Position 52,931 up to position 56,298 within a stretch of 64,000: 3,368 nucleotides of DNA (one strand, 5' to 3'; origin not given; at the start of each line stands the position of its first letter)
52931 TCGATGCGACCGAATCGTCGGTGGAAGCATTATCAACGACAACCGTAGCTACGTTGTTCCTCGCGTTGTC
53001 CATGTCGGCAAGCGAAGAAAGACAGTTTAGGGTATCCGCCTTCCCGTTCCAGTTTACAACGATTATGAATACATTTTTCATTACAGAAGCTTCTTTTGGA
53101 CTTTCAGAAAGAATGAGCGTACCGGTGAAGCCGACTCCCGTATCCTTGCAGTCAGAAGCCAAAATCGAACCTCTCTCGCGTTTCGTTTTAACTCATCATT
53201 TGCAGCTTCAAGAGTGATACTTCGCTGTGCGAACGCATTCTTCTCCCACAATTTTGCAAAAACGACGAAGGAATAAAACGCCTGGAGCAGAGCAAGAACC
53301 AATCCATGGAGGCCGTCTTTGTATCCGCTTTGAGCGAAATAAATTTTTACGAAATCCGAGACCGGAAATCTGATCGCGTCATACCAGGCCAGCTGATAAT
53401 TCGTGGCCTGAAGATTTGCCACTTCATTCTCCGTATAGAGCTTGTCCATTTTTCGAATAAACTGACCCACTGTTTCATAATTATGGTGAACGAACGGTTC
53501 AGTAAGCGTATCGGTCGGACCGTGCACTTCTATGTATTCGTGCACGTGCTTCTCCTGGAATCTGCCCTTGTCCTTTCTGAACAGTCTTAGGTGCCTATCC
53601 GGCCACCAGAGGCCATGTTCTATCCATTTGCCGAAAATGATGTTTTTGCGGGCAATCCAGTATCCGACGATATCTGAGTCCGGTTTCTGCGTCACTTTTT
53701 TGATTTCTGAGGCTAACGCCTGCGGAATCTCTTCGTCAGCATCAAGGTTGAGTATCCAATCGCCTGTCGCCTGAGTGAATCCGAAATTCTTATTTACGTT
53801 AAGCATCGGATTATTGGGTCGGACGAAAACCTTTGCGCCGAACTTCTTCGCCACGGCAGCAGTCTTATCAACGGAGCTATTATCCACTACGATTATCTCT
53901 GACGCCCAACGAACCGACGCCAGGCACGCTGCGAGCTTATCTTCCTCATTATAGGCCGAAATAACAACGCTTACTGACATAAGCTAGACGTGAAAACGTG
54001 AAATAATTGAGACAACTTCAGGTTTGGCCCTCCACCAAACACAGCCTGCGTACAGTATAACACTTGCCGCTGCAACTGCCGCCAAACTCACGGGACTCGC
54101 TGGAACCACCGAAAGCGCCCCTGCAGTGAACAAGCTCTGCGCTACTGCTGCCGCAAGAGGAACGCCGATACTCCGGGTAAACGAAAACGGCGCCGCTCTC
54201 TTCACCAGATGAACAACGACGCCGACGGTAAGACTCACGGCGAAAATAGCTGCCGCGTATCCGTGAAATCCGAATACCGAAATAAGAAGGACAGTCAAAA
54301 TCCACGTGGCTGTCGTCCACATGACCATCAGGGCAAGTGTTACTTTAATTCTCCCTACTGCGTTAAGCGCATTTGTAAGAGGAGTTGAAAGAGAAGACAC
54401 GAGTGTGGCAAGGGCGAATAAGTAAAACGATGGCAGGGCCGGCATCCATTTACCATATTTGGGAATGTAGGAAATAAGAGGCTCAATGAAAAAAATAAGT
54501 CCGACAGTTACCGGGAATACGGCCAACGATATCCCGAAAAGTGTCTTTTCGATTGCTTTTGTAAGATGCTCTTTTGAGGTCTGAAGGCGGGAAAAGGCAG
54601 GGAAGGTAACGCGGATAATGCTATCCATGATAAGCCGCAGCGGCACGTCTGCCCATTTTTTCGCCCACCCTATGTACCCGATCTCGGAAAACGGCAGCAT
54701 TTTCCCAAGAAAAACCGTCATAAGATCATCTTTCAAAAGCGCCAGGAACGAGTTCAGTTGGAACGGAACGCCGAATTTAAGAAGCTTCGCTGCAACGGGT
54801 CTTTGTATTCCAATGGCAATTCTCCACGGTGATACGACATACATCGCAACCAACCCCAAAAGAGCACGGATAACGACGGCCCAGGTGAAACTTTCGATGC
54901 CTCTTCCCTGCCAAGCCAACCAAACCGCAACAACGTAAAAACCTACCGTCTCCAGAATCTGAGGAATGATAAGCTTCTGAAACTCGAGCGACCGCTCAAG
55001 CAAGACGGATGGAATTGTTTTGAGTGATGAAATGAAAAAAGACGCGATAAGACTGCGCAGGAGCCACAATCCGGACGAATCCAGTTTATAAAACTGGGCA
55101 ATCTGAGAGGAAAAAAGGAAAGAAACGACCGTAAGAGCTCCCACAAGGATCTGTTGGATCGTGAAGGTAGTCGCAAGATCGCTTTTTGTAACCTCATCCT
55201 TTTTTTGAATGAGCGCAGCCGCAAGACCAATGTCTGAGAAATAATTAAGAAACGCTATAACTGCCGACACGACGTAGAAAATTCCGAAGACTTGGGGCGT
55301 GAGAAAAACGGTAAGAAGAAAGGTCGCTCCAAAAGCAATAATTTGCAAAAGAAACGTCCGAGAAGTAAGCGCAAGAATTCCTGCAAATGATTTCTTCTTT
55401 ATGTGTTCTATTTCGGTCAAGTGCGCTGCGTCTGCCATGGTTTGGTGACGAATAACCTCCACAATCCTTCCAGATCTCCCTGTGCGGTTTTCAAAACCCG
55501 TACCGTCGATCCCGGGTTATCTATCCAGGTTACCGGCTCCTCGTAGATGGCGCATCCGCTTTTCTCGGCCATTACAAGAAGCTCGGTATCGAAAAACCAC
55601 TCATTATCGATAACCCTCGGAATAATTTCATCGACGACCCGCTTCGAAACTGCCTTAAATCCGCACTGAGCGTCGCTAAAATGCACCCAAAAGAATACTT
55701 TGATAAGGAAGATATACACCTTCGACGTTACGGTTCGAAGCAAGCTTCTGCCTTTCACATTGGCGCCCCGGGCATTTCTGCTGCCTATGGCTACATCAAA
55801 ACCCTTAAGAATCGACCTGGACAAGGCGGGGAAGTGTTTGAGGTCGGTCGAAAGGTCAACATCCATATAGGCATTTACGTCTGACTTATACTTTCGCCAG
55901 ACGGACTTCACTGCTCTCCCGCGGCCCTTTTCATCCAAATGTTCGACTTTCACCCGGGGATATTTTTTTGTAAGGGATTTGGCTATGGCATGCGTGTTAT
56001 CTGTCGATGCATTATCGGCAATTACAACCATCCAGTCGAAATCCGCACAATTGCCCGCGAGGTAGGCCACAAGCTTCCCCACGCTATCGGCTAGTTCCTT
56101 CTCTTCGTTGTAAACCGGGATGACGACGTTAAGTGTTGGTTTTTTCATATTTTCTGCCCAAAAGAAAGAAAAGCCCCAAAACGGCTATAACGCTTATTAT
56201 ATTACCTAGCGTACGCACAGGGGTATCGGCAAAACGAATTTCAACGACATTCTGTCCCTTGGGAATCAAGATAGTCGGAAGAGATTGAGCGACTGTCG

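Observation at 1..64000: A hyper-expanded 'donor-flip-transfer' glycosylation super-cluster with about 24 GT-C paralogs in 64 kb.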

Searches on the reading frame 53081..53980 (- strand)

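Call 9: search_protein_families(library=pfam, proteins=[window:53081-53980:-], max_evalue=0.01)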
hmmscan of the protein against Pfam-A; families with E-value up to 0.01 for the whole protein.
window:53081-53980:- (299 aa): 3 families
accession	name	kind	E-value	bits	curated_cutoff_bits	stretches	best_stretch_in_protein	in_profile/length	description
PF00535.33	Glycos_transf_2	-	8e-26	91.4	23.3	1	4-139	1-142/168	Glycosyl transferase family 2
PF13704.12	Glyco_tranf_2_4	-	0.00082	20.3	27.5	1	11-83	2-82/98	Glycosyl transferase family 2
PF13641.12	Glyco_tranf_2_3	-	0.002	18.6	27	1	3-83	3-97/230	Glycosyltransferase like family 2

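Call 22: search_protein_families(library=ncbifam, proteins=[window:53081-53980:-], max_evalue=0.001)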
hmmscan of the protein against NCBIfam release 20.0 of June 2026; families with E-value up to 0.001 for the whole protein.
window:53081-53980:- (299 aa): 16 families
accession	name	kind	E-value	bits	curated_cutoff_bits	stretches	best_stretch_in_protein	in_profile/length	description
TIGR04283.1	glyco_like_mftF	equivalog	5.4e-17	62.1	182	1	3-157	1-157/221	TIGR04283 family arsenosugar biosynthesis glycosyltransferase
NF007482.0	PRK10073.1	equivalog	9e-11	41.3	423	1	2-105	7-118/334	glycosyltransferase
NF010496.0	PRK13915.1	equivalog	1.7e-08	33.9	262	1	2-55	32-92/307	glucosyl-3-phosphoglycerate synthase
NF045692.1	OglycostaseCruG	equivalog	1.2e-06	27.7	600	1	2-106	42-161/386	2'-O-glycosyltransferase CruG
NF050050.1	ProtGlycPglI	equivalog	1.4e-06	28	500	1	3-113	4-124/306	GalNAc(5)-diNAcBac-PP-undecaprenol beta-1,3-glucosyltransferase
NF041875.1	EPS_EpsD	equivalog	4.1e-06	26.4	370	1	3-92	1-99/325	exopolysaccharide biosynthesis glycosyltransferase EpsD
TIGR04195.1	S_glycosyl_SunS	equivalog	7.5e-06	25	350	1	3-97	59-155/421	SunS family peptide S-glycosyltransferase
NF007986.1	PRK10714.1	equivalog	1.2e-05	24.5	529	1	2-107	7-124/316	undecaprenyl-phosphate 4-deoxy-4-formamido-L-arabinose transferase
TIGR03965.1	mycofact_glyco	equivalog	1.7e-05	23.9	280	1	2-82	75-164/467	mycofactocin biosynthesis glycosyltransferase MftF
NF058614.1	PPMAGASynPpgS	equivalog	6.6e-05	22.4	370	1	3-57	2-57/226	polyprenyl-phospho-N-acetylgalactosaminyl synthase PpgS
NF038302.1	EPS_HpsE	equivalog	6.7e-05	22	300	1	2-51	2-58/307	hormogonium polysaccharide biosynthesis glycosyltransferase HpsE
TIGR04182.1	glyco_TIGR04182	equivalog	0.00014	21.4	325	1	3-57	2-58/293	S-layer glycoprotein N-glycosyltransferase AglJ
TIGR03937.1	PgaC_IcaA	equivalog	0.00032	19.8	422.3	1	2-100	46-154/407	poly-beta-1,6-N-acetyl-D-glucosamine synthase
NF041391.1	DPhHxTase_Halo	equivalog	0.00052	19.1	375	1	8-87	2-83/213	dolichyl-phosphate hexose transferase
NF047683.1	TeichurnBiosyTuaG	equivalog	0.0006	19.5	400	1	3-85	8-99/252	teichuronic acid biosynthesis protein TuaG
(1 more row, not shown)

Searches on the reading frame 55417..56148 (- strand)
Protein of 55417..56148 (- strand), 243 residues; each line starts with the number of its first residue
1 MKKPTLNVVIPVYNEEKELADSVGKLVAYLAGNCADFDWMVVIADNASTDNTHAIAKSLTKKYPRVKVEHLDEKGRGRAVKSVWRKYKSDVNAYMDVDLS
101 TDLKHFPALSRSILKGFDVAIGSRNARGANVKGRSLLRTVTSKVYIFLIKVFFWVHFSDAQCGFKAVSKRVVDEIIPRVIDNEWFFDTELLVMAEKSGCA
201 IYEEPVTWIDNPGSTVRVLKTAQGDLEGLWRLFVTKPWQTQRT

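Call 9: search_protein_families(library=pfam, proteins=[window:55417-56148:-], max_evalue=0.01)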
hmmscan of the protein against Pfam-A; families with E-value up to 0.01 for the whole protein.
window:55417-56148:- (243 aa): 2 families
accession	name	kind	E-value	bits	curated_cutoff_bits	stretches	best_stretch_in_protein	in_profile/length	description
PF00535.33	Glycos_transf_2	-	3.8e-23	82.7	23.3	1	8-175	2-167/168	Glycosyl transferase family 2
PF13641.12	Glyco_tranf_2_3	-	0.0047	17.4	27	0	4-92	1-90/230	Glycosyltransferase like family 2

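Call 22: search_protein_families(library=ncbifam, proteins=[window:55417-56148:-], max_evalue=0.001)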
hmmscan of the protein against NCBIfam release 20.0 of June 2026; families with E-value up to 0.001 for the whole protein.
window:55417-56148:- (243 aa): 14 families
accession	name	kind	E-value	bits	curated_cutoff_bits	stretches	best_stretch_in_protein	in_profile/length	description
NF047588.1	GlcsyltransPgfSStrep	equivalog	1e-11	44.6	500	1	6-176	3-168/308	glycosyltransferase PgfS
NF041391.1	DPhHxTase_Halo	equivalog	2.1e-10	40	375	1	34-215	20-190/213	dolichyl-phosphate hexose transferase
TIGR04182.1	glyco_TIGR04182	equivalog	9.2e-10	38.4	325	1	7-216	3-198/293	S-layer glycoprotein N-glycosyltransferase AglJ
NF007986.1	PRK10714.1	equivalog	1.8e-09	37.1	529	1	6-175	8-172/316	undecaprenyl-phosphate 4-deoxy-4-formamido-L-arabinose transferase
NF038302.1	EPS_HpsE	equivalog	5.3e-09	35.5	300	1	6-98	3-96/307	hormogonium polysaccharide biosynthesis glycosyltransferase HpsE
TIGR03937.1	PgaC_IcaA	equivalog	4.1e-08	32.6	422.3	1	3-103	44-140/407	poly-beta-1,6-N-acetyl-D-glucosamine synthase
NF007482.0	PRK10073.1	equivalog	1.1e-07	31.2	423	1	3-100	5-97/334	glycosyltransferase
NF058614.1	PPMAGASynPpgS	equivalog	1.8e-07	30.8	370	1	8-207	4-195/226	polyprenyl-phospho-N-acetylgalactosaminyl synthase PpgS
NF010496.0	PRK13915.1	equivalog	9.6e-07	28.2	262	1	4-105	31-133/307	glucosyl-3-phosphoglycerate synthase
NF047683.1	TeichurnBiosyTuaG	equivalog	2e-06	27.7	400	1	2-97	4-95/252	teichuronic acid biosynthesis protein TuaG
TIGR03111.1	glyc2_xrt_Gpos1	hypoth_equivalog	2.1e-06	26.8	363.95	1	2-101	47-142/439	TIGR03111 family XrtG-associated glycosyltransferase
NF053739.1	GlytfEpsEBac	equivalog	5.7e-06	25.5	450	1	4-66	1-59/265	glycosyltransferase EpsE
TIGR04283.1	glyco_like_mftF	equivalog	7.7e-06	25.7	182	1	7-80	2-64/221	TIGR04283 family arsenosugar biosynthesis glycosyltransferase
TIGR03965.1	mycofact_glyco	equivalog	0.0007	18.6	280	1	4-101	74-167/467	mycofactocin biosynthesis glycosyltransferase MftF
